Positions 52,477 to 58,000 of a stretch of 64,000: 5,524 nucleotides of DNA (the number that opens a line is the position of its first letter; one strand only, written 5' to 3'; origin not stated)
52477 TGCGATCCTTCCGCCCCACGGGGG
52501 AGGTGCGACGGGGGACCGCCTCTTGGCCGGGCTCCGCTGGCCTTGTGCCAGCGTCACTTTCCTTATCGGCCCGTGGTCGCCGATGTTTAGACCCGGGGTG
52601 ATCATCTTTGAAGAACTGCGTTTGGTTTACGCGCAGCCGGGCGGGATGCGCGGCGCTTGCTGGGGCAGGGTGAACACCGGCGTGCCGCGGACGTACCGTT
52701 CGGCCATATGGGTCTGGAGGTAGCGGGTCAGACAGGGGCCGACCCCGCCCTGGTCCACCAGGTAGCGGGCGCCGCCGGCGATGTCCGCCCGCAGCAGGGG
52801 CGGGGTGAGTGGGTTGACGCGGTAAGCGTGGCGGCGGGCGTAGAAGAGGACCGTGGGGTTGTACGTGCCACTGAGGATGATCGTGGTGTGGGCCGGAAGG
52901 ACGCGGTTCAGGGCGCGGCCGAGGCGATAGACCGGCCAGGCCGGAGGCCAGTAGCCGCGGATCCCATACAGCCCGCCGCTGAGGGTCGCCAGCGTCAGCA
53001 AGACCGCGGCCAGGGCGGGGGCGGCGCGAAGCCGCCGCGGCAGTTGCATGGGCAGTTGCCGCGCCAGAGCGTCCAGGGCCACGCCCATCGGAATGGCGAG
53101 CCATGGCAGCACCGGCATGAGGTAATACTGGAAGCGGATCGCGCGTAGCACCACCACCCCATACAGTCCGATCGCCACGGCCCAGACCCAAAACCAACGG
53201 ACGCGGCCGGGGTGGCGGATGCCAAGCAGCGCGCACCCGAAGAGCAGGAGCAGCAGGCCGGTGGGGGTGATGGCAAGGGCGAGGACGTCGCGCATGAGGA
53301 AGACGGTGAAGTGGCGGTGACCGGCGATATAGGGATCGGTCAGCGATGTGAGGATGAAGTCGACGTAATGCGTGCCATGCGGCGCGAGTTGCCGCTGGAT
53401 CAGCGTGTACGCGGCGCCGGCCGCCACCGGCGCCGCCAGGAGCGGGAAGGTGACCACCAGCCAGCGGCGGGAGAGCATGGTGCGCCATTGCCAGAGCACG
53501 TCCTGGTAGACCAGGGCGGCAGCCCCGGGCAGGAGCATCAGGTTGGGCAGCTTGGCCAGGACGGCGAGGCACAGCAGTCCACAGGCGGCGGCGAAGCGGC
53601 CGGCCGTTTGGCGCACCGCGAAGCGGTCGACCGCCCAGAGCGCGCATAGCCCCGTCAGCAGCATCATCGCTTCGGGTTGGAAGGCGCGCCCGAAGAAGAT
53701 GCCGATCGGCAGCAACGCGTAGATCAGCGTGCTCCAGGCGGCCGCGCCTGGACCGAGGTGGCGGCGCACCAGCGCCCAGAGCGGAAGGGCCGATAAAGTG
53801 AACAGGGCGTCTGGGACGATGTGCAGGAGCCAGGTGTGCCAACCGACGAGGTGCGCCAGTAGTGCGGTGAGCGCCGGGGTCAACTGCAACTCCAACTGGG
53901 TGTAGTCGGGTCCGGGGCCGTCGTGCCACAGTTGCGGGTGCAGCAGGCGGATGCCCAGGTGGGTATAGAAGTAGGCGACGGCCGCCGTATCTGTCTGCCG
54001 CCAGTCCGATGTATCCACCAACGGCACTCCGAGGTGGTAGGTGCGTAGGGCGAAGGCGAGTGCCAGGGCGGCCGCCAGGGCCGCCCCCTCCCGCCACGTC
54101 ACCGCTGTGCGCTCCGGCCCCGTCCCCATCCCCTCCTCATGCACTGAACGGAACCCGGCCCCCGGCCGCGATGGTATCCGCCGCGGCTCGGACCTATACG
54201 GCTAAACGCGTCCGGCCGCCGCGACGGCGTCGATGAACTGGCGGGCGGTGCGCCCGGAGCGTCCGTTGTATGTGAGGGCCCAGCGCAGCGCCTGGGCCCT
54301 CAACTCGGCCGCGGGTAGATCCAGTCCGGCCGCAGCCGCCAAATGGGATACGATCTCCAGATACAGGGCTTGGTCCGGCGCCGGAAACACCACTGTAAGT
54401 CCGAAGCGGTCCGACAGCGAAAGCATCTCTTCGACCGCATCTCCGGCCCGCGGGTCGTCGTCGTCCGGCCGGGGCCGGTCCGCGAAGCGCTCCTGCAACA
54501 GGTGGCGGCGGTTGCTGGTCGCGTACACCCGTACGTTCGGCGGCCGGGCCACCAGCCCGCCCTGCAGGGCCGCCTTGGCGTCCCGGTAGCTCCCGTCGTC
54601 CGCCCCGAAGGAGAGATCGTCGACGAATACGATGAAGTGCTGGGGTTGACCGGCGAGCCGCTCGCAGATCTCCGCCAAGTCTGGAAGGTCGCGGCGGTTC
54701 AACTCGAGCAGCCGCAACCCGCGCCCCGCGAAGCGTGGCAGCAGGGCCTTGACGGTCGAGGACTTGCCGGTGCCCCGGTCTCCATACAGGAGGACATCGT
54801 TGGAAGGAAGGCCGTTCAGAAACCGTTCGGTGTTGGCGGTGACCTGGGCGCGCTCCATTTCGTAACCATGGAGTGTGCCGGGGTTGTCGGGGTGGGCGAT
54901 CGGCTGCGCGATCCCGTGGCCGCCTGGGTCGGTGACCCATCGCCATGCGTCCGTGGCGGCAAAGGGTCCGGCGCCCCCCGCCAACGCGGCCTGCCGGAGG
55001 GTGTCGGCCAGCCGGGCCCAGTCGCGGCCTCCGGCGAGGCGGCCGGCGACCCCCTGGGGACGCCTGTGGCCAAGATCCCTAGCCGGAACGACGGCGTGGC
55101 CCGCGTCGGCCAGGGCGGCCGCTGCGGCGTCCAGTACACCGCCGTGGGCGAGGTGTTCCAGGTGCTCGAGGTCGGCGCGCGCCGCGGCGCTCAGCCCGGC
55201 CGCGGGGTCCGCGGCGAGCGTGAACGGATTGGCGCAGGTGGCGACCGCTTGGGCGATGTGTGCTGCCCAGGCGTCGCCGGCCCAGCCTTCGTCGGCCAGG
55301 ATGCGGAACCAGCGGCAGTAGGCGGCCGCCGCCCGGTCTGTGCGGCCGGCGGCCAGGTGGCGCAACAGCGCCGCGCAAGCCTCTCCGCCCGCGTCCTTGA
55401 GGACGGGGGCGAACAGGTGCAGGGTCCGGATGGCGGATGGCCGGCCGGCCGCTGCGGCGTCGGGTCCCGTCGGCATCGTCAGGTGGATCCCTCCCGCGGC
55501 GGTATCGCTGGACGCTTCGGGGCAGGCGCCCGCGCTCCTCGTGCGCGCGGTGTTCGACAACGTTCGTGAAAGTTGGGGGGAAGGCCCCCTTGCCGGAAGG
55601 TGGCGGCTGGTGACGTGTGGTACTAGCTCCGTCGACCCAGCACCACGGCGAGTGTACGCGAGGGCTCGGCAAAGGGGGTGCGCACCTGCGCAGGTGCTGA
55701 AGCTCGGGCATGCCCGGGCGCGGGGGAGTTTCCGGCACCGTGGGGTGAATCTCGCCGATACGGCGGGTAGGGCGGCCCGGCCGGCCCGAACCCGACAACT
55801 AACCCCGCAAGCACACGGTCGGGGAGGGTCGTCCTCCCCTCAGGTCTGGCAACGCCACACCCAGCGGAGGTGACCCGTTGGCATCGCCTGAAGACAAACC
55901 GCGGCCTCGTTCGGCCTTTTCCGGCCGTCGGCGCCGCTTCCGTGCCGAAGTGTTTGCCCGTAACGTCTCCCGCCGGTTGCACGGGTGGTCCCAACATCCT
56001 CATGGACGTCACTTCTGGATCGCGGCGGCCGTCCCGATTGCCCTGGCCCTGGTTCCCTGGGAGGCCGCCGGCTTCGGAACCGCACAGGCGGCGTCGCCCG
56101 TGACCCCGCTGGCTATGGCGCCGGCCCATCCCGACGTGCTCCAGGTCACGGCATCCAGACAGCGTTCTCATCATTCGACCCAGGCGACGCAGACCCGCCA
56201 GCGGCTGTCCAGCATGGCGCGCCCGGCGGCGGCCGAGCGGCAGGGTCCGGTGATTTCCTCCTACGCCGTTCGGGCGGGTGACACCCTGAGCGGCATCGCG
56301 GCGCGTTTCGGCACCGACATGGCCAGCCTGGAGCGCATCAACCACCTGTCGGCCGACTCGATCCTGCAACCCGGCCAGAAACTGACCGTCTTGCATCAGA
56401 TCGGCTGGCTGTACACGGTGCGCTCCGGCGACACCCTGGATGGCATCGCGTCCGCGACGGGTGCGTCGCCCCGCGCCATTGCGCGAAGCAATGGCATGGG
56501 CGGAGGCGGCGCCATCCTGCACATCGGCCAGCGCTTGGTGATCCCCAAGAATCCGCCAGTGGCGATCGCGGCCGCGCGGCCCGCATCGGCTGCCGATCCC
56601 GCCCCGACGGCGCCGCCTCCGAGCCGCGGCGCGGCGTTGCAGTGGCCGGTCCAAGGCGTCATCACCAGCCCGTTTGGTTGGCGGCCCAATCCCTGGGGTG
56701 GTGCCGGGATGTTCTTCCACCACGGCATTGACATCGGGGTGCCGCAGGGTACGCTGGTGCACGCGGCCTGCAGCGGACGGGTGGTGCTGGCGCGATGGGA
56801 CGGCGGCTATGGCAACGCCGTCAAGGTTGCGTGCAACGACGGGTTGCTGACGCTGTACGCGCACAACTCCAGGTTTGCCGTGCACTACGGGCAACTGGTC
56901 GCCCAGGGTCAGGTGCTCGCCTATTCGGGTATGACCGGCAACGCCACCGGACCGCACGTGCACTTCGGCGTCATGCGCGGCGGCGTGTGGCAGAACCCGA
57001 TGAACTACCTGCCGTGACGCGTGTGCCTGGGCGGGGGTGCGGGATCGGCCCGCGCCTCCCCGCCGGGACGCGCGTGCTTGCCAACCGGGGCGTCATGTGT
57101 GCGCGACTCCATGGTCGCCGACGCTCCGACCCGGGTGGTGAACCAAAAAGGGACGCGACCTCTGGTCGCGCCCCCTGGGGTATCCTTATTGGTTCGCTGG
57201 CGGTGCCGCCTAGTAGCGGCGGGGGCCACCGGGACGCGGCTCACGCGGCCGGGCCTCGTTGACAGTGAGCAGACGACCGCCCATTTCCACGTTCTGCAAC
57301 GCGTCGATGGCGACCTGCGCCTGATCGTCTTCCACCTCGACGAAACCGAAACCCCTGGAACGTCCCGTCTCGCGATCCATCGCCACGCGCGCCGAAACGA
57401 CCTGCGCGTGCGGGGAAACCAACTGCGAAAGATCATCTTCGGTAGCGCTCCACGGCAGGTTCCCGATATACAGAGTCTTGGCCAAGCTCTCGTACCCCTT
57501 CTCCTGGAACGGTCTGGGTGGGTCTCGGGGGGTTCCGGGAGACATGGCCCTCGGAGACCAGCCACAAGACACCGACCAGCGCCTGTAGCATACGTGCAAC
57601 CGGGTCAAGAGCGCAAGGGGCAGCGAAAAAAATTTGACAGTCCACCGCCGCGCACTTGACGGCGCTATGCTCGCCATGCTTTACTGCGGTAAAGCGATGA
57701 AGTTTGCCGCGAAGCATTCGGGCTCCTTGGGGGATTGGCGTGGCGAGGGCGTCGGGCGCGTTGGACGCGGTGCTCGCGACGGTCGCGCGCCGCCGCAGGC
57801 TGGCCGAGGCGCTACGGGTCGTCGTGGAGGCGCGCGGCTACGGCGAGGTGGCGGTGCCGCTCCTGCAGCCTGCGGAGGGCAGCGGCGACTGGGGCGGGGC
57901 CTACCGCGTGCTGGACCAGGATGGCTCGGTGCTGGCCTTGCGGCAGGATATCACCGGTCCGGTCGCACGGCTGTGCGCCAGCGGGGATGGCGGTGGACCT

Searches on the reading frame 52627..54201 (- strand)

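Call 42: search_protein_families(library=pfam, proteins=[window:52627-54201:-], max_evalue=0.00001)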
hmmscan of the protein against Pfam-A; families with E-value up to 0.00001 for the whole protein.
window:52627-54201:- (524 aa): 1 family
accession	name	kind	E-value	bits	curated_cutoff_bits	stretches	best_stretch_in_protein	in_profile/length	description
PF13231.12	PMT_2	-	6.9e-09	36.5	26.1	1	109-257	7-151/160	Dolichyl-phosphate-mannose-protein mannosyltransferase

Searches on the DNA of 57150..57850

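Call 50: search_rna_families(source=window, start=57150, end=57850, threshold=evalue, max_evalue=1)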
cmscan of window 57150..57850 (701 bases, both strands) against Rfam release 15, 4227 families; matches with E-value up to 1: 0.
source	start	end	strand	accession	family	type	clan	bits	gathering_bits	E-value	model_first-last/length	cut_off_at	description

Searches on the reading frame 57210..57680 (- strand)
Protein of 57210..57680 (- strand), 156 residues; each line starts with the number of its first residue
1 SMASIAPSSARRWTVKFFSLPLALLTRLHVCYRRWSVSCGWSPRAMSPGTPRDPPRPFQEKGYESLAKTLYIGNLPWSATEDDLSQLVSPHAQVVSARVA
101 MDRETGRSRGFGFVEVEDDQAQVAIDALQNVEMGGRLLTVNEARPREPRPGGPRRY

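Call 42: search_protein_families(library=pfam, proteins=[window:57210-57680:-], max_evalue=0.00001)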
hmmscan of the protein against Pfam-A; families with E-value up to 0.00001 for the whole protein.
window:57210-57680:- (156 aa): 1 family
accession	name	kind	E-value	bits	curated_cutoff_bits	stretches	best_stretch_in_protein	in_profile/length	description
PF00076.28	RRM_1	-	3.2e-18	65.8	20.7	1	70-138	1-69/70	RNA recognition motif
